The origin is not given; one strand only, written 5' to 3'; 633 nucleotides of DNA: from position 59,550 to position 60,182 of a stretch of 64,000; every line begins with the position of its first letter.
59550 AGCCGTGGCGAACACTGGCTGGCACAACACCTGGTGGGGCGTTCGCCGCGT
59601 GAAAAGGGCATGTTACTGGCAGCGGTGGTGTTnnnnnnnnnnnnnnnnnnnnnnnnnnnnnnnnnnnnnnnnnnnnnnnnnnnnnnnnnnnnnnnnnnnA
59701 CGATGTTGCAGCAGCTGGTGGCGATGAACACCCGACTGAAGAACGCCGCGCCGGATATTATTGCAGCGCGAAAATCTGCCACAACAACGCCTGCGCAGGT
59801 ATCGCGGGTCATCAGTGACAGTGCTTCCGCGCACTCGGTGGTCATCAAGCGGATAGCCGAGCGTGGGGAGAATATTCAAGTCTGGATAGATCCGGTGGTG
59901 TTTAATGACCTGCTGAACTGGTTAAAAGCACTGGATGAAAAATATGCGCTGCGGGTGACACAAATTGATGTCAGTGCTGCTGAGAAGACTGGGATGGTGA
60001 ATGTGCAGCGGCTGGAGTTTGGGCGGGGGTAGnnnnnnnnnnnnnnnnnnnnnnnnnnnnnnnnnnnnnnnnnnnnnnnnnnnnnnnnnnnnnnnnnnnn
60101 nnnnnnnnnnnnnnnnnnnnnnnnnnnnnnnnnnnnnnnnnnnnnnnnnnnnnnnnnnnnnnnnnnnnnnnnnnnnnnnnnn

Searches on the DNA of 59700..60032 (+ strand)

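Call 70: search_dna_similar(query=window:59700-60032:+, collection=ecoli_genomes, mode=near, max_rows=40, rows=spread)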
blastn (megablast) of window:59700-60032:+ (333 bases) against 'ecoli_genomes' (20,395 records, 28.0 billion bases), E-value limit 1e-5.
Records with a match: 4292; places in all: 4318; records where one place covers at least 80% of the query: 4207.
Genomes with a match: 4286 of 5426; with a place that covers at least 80% of the query: 4201. Places per genome that has any: lowest 1, median 1, highest 2. On chromosomes: 4311 places; on plasmids: 7.
Best place of each record, by identity: >=99% 27; 95-99% 2133; 90-95% 2120; 80-90% 12.
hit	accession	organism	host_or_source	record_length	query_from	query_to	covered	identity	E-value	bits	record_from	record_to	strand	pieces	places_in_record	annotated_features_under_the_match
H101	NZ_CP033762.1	Escherichia coli strain FDAARGOS_536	Homo sapiens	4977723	1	333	100%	100.0%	3e-173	616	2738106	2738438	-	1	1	yghD: GspM family type II secretion system protein YghD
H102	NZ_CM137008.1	Escherichia coli strain 3CM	Mink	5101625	1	332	100%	97.3%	1e-157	564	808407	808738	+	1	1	yghD: GspM family type II secretion system protein YghD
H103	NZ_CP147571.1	Escherichia coli strain GN04275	Homo sapiens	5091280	1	333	100%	96.7%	7e-155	555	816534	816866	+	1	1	yghD: GspM family type II secretion system protein YghD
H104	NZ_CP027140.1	Escherichia coli strain AR_0369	missing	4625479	1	332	100%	96.7%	2e-154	553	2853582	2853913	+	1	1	yghD: GspM family type II secretion system protein YghD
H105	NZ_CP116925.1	Escherichia coli strain MLI104K2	Homo sapiens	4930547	1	332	100%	96.7%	2e-154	553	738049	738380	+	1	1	yghD: GspM family type II secretion system protein YghD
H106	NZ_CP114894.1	Escherichia coli strain CM19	not applicable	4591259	1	332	100%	96.7%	2e-154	553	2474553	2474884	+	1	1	yghD: GspM family type II secretion system protein YghD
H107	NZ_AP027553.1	Escherichia coli strain LR-58-1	Homo sapiens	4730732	1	332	100%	96.7%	2e-154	553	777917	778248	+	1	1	yghD: GspM family type II secretion system protein YghD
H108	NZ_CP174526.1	Escherichia coli strain NEBExpress(lowRF1)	cell culture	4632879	1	332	100%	96.7%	2e-154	553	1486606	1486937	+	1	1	yghD: GspM family type II secretion system protein YghD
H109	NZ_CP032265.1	Escherichia coli strain AR_0089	missing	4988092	1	333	100%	96.4%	3e-153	549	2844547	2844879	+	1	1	yghD: GspM family type II secretion system protein YghD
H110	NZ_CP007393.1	Escherichia coli strain ST2747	-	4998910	1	333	100%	95.5%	3e-148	532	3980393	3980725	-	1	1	yghD: GspM family type II secretion system protein YghD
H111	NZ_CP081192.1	Escherichia coli strain EC1722-1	Homo sapiens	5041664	1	332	100%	95.5%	1e-147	531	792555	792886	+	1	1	yghD: GspM family type II secretion system protein YghD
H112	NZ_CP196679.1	Escherichia coli strain 99RCEF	Fregata magnificens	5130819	1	332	100%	95.5%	1e-147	531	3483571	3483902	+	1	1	yghD: GspM family type II secretion system protein YghD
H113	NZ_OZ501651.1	Escherichia coli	Homo sapiens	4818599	1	332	100%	95.5%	1e-147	531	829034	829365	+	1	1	yghD: GspM family type II secretion system protein YghD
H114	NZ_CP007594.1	Escherichia coli strain SEC470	-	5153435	7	332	98%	97.2%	2e-154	553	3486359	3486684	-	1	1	yghD: GspM family type II secretion system protein YghD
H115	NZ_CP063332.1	Escherichia coli strain BS74R-D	Homo sapiens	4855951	7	332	98%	97.2%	2e-154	553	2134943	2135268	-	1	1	yghD: GspM family type II secretion system protein YghD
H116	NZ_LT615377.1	Escherichia coli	-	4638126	7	332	98%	97.2%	2e-154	553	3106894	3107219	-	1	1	yghD: GspM family type II secretion system protein YghD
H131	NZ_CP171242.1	Escherichia coli Nissle 1917 strain Nissle 1917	Homo sapiens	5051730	1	333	100%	92.5%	1e-131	477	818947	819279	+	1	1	yghD: GspM family type II secretion system protein YghD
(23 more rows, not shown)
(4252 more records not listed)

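Call 71: get_annotated_region(hit=H131, flank=4000)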
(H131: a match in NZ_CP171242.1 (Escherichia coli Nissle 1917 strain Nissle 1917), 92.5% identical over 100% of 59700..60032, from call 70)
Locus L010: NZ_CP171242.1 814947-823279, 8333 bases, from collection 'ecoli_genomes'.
description: Escherichia coli Nissle 1917 chromosome, complete genome
organism: Escherichia coli Nissle 1917 strain Nissle 1917 (NCBI taxid 316435)
replicon: chromosome; assembly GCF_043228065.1
host: Homo sapiens; source: gut; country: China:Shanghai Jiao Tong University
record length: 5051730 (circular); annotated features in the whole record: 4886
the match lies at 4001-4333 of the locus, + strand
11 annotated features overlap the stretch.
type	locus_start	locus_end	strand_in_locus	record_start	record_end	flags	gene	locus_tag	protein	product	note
CDS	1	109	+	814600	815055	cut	gspG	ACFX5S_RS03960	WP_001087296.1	type II secretion system major pseudopilin GspG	-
CDS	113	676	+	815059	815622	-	gspH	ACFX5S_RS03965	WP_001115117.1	type II secretion system minor pseudopilin GspH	-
CDS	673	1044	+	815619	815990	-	gspI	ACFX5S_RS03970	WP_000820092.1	type II secretion system minor pseudopilin GspI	-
CDS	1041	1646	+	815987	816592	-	gspJ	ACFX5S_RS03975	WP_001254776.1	type II secretion system minor pseudopilin GspJ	-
CDS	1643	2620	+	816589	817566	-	gspK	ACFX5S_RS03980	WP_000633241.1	type II secretion system minor pseudopilin GspK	-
CDS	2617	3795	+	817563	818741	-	gspL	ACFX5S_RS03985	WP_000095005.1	type II secretion system protein GspL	-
CDS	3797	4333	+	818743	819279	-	yghD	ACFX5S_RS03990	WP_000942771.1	GspM family type II secretion system protein YghD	-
CDS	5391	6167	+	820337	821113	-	-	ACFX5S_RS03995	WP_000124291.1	ABC transporter permease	-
CDS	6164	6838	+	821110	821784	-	-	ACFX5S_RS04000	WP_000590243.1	ABC transporter ATP-binding protein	-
CDS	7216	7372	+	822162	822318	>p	-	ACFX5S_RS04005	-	transposase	frameshifted; incomplete; partial in the middle of a contig; missing C-terminus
CDS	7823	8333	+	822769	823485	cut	kfiA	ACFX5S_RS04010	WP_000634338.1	K5 polysaccharide biosynthesis alpha-UDP-GlcNAc glycosyltransferase KfiA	-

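Call 72: get_annotated_region(hit=H116, flank=3000)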
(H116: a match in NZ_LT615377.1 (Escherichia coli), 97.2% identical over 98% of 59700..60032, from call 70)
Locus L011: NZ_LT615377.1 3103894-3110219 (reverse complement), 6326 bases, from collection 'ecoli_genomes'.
description: Escherichia coli isolate 106 chromosome I
organism: Escherichia coli (NCBI taxid 562)
replicon: chromosome; assembly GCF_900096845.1
host: -; source: -; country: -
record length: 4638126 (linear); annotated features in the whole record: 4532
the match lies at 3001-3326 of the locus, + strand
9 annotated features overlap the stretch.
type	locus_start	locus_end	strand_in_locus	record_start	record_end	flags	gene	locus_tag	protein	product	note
CDS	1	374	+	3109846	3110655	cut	pppA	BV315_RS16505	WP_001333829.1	prepilin peptidase PppA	-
CDS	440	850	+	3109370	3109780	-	gspS2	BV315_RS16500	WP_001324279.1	type II secretion system pilot lipoprotein GspS-beta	-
CDS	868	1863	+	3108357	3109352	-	gspC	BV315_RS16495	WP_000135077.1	type II secretion system protein GspC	-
CDS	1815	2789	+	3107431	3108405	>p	gspL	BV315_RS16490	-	type II secretion system protein GspL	incomplete; partial in the middle of a contig; missing N-terminus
CDS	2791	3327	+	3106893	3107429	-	yghD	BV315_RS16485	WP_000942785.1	GspM family type II secretion system protein YghD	-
tRNA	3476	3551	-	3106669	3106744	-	-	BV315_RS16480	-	tRNA-Phe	-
CDS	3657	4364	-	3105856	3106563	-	yqgA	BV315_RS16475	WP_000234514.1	DUF554 domain-containing protein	-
CDS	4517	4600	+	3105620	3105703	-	yqgH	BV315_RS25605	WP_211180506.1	protein YqgH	-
CDS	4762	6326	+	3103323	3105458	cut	speC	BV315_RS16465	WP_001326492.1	ornithine decarboxylase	-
